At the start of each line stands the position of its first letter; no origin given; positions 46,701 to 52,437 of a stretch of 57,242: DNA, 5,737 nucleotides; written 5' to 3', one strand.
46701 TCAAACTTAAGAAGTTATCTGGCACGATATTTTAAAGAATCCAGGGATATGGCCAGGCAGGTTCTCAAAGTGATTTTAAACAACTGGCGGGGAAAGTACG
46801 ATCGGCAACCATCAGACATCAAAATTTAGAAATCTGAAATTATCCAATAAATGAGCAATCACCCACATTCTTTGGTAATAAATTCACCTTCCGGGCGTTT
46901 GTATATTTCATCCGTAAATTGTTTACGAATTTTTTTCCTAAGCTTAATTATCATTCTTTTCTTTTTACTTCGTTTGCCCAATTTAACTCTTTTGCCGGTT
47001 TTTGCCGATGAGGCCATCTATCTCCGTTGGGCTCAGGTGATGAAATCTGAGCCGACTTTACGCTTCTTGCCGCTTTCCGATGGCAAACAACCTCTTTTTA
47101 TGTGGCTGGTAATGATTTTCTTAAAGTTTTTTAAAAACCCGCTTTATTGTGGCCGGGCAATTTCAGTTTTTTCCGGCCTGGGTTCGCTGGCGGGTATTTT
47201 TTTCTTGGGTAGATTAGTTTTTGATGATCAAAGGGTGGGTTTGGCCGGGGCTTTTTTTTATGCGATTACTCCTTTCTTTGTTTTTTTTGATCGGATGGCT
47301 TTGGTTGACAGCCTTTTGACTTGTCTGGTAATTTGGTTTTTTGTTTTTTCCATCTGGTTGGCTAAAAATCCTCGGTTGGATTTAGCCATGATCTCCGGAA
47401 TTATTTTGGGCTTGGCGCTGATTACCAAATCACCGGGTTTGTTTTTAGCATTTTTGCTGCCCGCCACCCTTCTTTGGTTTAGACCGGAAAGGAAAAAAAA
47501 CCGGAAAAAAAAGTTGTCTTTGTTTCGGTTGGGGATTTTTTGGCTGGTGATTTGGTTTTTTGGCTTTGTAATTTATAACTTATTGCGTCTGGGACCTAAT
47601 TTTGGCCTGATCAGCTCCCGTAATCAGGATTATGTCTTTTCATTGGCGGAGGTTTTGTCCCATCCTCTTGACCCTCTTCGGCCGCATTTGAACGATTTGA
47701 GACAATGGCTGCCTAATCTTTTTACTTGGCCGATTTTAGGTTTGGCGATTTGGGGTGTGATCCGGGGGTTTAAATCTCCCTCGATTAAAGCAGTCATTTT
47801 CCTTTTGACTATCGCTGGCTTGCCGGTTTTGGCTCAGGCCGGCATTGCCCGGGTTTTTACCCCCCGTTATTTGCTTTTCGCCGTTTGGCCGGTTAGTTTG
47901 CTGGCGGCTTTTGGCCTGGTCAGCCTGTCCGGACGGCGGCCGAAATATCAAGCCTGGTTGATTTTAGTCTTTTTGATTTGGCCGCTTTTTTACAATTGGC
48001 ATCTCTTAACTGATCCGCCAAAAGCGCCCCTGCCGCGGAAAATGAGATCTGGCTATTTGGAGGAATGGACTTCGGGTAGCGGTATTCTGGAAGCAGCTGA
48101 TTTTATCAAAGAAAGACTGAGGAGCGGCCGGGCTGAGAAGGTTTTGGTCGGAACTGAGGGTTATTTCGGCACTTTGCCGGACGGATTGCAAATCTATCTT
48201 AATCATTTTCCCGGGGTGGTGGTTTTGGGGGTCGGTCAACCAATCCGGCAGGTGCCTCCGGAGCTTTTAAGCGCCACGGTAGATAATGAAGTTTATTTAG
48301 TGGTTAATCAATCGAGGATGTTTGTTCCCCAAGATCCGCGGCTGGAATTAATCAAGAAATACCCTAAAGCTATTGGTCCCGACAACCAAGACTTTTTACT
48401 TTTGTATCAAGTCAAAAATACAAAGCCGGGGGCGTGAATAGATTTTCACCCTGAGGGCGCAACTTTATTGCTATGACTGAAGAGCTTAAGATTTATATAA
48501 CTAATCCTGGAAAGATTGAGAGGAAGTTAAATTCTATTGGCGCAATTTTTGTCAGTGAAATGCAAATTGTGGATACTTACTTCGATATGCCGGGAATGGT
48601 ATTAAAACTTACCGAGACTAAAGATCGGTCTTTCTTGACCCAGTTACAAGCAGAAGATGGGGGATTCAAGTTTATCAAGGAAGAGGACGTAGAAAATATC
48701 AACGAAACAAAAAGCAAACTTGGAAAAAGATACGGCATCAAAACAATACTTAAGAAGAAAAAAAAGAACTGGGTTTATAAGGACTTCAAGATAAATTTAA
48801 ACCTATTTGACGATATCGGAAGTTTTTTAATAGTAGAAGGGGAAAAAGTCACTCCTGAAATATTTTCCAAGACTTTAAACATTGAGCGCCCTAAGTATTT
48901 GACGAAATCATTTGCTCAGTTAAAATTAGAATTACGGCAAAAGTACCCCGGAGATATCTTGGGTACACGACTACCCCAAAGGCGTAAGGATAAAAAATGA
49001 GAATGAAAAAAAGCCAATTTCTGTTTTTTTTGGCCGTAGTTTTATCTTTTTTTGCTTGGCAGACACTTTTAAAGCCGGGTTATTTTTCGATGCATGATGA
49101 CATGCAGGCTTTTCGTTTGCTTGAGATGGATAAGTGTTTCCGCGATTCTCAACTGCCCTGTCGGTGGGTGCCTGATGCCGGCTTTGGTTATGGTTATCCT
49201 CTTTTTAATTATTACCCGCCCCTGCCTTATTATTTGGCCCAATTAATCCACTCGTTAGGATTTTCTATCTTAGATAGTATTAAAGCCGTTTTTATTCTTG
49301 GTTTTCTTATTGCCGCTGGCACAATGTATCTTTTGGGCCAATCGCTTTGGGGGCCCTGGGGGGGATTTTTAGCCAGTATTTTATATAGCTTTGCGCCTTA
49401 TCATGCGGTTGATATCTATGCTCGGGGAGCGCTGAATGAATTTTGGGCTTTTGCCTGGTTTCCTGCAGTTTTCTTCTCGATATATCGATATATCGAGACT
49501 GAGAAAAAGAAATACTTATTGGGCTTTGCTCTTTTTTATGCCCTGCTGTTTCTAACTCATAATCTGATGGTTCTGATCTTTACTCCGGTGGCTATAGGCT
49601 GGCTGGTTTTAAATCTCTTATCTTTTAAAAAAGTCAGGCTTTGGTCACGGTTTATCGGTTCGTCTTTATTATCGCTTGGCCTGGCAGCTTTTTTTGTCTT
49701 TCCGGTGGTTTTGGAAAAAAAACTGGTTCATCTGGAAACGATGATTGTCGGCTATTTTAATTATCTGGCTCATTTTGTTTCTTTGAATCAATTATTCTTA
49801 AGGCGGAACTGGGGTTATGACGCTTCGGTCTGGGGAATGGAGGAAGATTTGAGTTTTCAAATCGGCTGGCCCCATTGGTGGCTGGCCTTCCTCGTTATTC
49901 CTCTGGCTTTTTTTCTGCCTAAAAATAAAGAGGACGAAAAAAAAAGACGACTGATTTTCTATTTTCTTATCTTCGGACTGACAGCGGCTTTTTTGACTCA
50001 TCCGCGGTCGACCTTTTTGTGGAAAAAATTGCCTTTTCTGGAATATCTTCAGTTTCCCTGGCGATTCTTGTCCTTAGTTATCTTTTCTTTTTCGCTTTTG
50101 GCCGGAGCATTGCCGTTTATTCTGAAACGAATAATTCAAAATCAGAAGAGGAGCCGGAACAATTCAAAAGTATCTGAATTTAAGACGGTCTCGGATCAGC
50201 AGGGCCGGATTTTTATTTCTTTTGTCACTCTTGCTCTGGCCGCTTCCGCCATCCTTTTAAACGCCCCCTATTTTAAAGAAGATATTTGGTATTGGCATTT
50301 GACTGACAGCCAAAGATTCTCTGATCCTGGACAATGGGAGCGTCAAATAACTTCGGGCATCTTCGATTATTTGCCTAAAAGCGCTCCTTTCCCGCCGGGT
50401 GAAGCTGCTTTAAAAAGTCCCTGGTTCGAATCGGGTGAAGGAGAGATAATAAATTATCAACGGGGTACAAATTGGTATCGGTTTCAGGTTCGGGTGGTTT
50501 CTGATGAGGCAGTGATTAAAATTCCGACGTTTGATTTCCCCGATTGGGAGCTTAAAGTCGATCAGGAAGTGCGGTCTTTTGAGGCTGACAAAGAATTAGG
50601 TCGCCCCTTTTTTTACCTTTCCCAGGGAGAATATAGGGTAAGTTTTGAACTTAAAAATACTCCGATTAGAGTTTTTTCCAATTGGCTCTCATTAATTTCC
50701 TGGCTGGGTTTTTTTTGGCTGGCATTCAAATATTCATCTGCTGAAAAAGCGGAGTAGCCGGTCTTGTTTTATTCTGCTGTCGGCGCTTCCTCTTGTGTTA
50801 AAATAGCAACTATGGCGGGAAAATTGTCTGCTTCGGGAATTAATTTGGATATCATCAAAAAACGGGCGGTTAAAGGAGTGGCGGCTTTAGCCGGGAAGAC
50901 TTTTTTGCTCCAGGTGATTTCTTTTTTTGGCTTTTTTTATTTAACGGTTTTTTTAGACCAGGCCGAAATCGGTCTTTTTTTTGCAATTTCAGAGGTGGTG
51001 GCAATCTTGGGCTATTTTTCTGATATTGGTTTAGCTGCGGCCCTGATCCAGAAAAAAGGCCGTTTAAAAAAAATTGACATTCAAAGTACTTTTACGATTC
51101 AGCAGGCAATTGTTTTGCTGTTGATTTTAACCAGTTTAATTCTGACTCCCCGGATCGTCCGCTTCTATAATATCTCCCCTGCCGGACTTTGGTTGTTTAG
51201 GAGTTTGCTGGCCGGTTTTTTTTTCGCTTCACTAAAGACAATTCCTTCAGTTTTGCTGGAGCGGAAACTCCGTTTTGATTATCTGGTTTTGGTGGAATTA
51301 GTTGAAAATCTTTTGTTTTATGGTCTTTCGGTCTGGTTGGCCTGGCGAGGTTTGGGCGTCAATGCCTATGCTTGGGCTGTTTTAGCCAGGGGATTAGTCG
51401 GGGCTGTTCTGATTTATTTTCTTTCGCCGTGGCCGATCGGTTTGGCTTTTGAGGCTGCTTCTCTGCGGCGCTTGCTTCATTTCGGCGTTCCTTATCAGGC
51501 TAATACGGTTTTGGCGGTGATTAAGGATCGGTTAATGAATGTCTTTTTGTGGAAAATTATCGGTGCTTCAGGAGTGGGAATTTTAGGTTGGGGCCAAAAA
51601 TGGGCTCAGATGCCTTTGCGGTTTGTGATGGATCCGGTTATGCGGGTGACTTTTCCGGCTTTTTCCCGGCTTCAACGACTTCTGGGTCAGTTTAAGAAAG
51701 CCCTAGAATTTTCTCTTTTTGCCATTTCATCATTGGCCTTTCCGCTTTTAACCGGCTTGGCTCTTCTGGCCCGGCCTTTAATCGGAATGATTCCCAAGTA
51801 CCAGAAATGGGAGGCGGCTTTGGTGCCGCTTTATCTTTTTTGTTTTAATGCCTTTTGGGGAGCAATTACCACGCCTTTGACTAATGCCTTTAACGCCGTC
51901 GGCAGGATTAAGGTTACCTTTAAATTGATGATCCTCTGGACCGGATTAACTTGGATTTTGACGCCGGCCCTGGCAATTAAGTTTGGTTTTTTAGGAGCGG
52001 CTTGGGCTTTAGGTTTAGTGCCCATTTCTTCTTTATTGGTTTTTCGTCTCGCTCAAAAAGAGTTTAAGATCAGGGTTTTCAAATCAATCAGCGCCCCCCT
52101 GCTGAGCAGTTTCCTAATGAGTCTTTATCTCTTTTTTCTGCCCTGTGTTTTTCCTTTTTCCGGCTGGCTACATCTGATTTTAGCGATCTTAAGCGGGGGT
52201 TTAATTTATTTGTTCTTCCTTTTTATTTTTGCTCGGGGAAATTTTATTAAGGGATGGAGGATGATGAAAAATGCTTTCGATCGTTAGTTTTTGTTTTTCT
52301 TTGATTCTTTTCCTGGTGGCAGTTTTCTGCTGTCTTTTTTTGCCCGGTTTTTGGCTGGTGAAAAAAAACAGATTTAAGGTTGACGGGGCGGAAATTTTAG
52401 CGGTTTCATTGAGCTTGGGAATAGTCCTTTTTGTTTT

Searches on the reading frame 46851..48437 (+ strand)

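Call 84: search_protein_families(library=pfam, proteins=[window:46851-48437:+], max_evalue=0.00001)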
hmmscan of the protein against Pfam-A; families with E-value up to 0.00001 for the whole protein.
window:46851-48437:+ (528 aa): 1 family
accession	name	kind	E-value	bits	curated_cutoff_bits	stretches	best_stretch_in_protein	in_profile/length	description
PF13231.12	PMT_2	-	8.1e-14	52.6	26.1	1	81-233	4-154/160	Dolichyl-phosphate-mannose-protein mannosyltransferase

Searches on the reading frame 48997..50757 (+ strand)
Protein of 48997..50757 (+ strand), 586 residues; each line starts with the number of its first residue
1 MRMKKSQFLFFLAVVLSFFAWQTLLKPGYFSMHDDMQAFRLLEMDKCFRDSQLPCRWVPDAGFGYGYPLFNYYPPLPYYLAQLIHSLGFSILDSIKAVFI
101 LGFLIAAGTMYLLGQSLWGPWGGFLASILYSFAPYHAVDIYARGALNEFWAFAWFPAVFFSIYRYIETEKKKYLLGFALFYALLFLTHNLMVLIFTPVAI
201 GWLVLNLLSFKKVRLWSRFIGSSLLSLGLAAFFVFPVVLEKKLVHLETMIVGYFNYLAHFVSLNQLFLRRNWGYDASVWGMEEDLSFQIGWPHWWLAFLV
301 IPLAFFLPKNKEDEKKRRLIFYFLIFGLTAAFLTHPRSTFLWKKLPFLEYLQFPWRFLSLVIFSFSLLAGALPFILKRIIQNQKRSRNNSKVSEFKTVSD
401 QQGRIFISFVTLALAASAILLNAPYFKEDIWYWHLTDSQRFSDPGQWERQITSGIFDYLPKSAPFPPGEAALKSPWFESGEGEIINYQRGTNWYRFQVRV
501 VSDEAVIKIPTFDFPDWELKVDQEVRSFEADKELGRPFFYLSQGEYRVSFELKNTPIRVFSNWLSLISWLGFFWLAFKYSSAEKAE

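Call 84: search_protein_families(library=pfam, proteins=[window:48997-50757:+], max_evalue=0.00001)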
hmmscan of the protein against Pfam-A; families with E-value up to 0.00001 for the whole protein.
window:48997-50757:+ (586 aa): 1 family
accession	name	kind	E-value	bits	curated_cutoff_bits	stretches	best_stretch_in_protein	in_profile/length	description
PF10131.15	PTPS_related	-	1.5e-10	40.6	26.4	1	70-378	1-286/621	6-pyruvoyl-tetrahydropterin synthase related domain; membrane protein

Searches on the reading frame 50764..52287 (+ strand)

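Call 84: search_protein_families(library=pfam, proteins=[window:50764-52287:+], max_evalue=0.00001)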
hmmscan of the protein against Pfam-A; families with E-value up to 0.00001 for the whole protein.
window:50764-52287:+ (507 aa): 2 families
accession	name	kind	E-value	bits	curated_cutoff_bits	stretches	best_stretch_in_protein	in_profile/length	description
PF13440.11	Polysacc_synt_3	-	4.1e-42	144.9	23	1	63-343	5-283/293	Polysaccharide biosynthesis protein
PF01943.22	Polysacc_synt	-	6.3e-19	68.9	28.2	1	36-304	2-274/274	Polysaccharide biosynthesis protein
